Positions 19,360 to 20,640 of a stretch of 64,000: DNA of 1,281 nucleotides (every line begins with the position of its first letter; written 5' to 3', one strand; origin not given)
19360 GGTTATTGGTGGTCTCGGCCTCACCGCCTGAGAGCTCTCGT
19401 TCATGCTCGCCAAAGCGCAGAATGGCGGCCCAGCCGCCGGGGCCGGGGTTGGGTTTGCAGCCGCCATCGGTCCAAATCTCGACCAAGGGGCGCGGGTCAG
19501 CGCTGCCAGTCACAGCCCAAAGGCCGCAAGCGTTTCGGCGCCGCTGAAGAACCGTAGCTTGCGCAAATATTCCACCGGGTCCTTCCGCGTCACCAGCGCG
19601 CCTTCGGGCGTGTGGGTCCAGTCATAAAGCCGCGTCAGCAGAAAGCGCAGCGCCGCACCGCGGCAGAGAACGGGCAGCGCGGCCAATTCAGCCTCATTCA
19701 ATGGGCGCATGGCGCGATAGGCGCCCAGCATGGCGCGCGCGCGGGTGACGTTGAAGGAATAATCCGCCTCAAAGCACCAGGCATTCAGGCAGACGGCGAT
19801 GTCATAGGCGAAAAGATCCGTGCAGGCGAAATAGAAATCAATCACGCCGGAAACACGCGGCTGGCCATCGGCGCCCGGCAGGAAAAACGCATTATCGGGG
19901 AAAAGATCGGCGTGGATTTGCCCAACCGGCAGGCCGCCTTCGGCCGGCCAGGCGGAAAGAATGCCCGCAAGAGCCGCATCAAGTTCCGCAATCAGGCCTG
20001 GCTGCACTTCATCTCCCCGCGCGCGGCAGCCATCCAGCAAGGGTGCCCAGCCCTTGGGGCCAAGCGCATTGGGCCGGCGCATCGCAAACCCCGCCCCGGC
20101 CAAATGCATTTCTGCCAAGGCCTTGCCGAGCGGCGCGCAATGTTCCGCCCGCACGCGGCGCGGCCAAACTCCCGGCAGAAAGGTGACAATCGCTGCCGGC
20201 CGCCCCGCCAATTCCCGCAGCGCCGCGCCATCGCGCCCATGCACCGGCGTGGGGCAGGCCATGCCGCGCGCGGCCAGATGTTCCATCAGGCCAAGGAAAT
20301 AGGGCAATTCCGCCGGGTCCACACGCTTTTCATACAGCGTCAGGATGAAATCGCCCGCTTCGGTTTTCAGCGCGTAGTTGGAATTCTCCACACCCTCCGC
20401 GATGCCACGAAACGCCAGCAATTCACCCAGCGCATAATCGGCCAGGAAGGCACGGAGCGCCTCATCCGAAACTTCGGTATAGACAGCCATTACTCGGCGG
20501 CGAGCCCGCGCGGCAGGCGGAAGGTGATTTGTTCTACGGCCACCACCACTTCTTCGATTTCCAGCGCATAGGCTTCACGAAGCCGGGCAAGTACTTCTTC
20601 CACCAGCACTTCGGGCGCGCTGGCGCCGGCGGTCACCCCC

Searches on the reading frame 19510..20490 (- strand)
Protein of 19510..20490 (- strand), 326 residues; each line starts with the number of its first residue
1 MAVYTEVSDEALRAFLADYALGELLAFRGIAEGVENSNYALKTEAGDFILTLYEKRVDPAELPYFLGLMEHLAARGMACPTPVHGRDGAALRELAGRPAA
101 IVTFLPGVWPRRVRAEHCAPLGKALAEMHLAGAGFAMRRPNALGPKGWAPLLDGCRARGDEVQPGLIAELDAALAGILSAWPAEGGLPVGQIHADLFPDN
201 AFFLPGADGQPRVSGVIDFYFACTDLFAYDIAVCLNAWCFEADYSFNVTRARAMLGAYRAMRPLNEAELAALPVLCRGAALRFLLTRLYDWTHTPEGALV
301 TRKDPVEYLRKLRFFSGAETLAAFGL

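Call 12: find_related_loci(query=window:19510-20490:-, collection=genome_contigs, flank=10000)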
Query window:19510-20490:- (326 aa) in genome_contigs; peptide patterns used: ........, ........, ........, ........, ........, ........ (x = any residue, [..] = any of these).
600 stretches matched a pattern (row limit reached: there are more); 597 encode a relative of the query (tblastn E <= 1e-3); the best 80 are kept; 80 distinct loci.
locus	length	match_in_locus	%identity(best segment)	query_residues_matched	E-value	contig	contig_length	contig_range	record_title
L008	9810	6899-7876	97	1-326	0e+0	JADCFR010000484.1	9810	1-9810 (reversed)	MAG: Roseomonas sp. isolate M20BS1SP9A28MG M20BS1_484, whole genome shotgun sequence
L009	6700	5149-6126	95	1-326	0e+0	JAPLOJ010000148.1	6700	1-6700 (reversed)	MAG: Alphaproteobacteria bacterium isolate LacPavin_0818_WC50_MAG_62_8 LacPavin_0818_WC50_scaffold_204021, whole genome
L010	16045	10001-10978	96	1-326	0e+0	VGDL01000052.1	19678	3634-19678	MAG: Alphaproteobacteria bacterium isolate K_Offshore_40m_mx_105 K_Offshore_40m_mx_105_Ga0194133_10004181, whole genome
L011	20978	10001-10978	79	1-326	8e-170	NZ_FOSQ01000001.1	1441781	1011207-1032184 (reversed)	Falsiroseomonas stagni DSM 19981, whole genome shotgun sequence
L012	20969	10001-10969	80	1-325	3e-169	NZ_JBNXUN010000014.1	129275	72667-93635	Falsiroseomonas sp. HC035 14, whole genome shotgun sequence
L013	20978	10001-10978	78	1-326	1e-165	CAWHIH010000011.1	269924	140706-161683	MAG: uncultured Alphaproteobacteria bacterium isolate MFD01721.bin.2.86 genome assembly, contig: contig_51907, whole gen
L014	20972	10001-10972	76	1-326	6e-165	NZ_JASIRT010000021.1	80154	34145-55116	Roseomonas sp. E05 E05_ctg021, whole genome shotgun sequence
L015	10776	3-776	96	69-326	3e-164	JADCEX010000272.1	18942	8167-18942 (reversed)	MAG: Roseomonas sp. isolate M025S2SP4A27QC M025S2_272, whole genome shotgun sequence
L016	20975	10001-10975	77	1-326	6e-164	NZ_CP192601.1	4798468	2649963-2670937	MAG: Sediminicoccus sp. BL-A-41-H5 isolate Passages #2 and #5 chromosome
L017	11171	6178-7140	76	4-325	1e-163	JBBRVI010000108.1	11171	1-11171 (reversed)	MAG: Acetobacterales bacterium isolate La3_metabat2.137 La3_metabat2.137_K_2268392_L_11171_cov_26.0885, whole genome sho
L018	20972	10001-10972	77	1-324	3e-162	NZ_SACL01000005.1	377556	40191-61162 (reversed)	Rhodovarius crocodyli strain CCP-6 NODE_5_length_377556_cov_68, whole genome shotgun sequence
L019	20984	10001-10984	76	1-326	4e-162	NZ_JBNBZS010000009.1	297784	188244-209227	Roseomonas chloroacetimidivorans strain JCM 31050 Scaffold5_1, whole genome shotgun sequence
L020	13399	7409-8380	78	1-325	3e-156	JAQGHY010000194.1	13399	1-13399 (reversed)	MAG: Rubritepida sp. isolate RYN_445 scaffold_822357, whole genome shotgun sequence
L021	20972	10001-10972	75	1-326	2e-155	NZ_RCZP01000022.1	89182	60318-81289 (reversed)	Roseomonas nepalensis strain S9.3B scaffold22.1, whole genome shotgun sequence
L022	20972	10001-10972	75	1-326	2e-155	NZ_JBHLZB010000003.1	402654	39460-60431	Pseudoroseomonas cervicalis strain ATCC 49957 GCM70008073_16, whole genome shotgun sequence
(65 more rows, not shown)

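Call 28: search_protein_families(library=pfam, proteins=[L015:1583-2740:+, L015:2788-3144:+, L015:3151-4251:+, L015:4333-5241:-, L015:5254-5709:-, L015:5782-6672:-, L015:6582-7673:-, L015:7594-8733:-, L015:8746-9969:-, L015:9976-10764:-], max_evalue=0.001)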
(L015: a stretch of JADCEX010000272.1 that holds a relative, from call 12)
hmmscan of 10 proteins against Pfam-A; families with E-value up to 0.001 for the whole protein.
L015:1583-2740:+ (385 aa): 1 family
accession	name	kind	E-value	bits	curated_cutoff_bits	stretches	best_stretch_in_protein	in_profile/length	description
PF00353.25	HemolysinCabind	-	4.7e-58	193.1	23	10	300-334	2-36/36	RTX calcium-binding nonapeptide repeat (4 copies)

L015:2788-3144:+ (118 aa): 1 family
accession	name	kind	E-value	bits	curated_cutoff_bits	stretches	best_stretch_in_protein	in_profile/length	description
PF00075.30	RNase_H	-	6.8e-08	33.2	25.8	1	80-111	107-139/141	RNase H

L015:3151-4251:+ (366 aa): 1 family
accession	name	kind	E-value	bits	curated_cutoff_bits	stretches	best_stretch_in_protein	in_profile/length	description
PF00701.28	DHDPS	-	5.6e-56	189.8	22.1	1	72-348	2-279/289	Dihydrodipicolinate synthetase family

L015:4333-5241:- (302 aa): 1 family
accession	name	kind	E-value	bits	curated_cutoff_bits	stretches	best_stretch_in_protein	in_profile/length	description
PF00582.32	Usp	-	2.6e-16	60.9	24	1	178-300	3-139/141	Universal stress protein family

L015:5254-5709:- (151 aa): 0 families

L015:5782-6672:- (296 aa): 2 families
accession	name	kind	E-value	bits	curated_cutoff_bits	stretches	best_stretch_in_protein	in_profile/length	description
PF00378.25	ECH_1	-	2.7e-57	194.4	27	1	38-295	2-250/251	Enoyl-CoA hydratase/isomerase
PF16113.10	ECH_2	-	8.3e-33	114.7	27.2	1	44-231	3-184/335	Enoyl-CoA hydratase/isomerase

L015:6582-7673:- (363 aa): 2 families
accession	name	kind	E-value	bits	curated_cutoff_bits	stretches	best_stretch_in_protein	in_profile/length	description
PF00441.29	Acyl-CoA_dh_1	-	2.7e-20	73.5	22.4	1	205-334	13-140/150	Acyl-CoA dehydrogenase, C-terminal domain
PF02771.21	Acyl-CoA_dh_N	-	3.6e-09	37.4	22.9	1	43-113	14-84/113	Acyl-CoA dehydrogenase, N-terminal domain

L015:7594-8733:- (379 aa): 3 families
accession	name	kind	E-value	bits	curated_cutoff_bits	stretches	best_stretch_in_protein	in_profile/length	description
PF02771.21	Acyl-CoA_dh_N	-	1.6e-23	83.7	22.9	1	16-125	5-113/113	Acyl-CoA dehydrogenase, N-terminal domain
PF02770.24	Acyl-CoA_dh_M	-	2.2e-21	76.3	33.3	1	129-226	1-97/97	Acyl-CoA dehydrogenase, middle domain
PF00441.29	Acyl-CoA_dh_1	-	0.00023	21.8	22.4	0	282-376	57-149/150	Acyl-CoA dehydrogenase, C-terminal domain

L015:8746-9969:- (407 aa): 1 family
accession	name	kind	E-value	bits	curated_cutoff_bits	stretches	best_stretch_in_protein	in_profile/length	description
PF02515.22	CoA_transf_3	-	5.4e-127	424.3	23.3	1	10-383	1-366/366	CoA-transferase family III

L015:9976-10764:- (262 aa): 2 families
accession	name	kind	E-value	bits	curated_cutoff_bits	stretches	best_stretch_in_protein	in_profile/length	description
PF13193.12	AMP-binding_C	-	6.4e-21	75.5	24.5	1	175-249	1-76/76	AMP-binding enzyme C-terminal domain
PF00501.34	AMP-binding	-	2.2e-16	60.1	29.9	1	3-125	267-384/384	AMP-binding enzyme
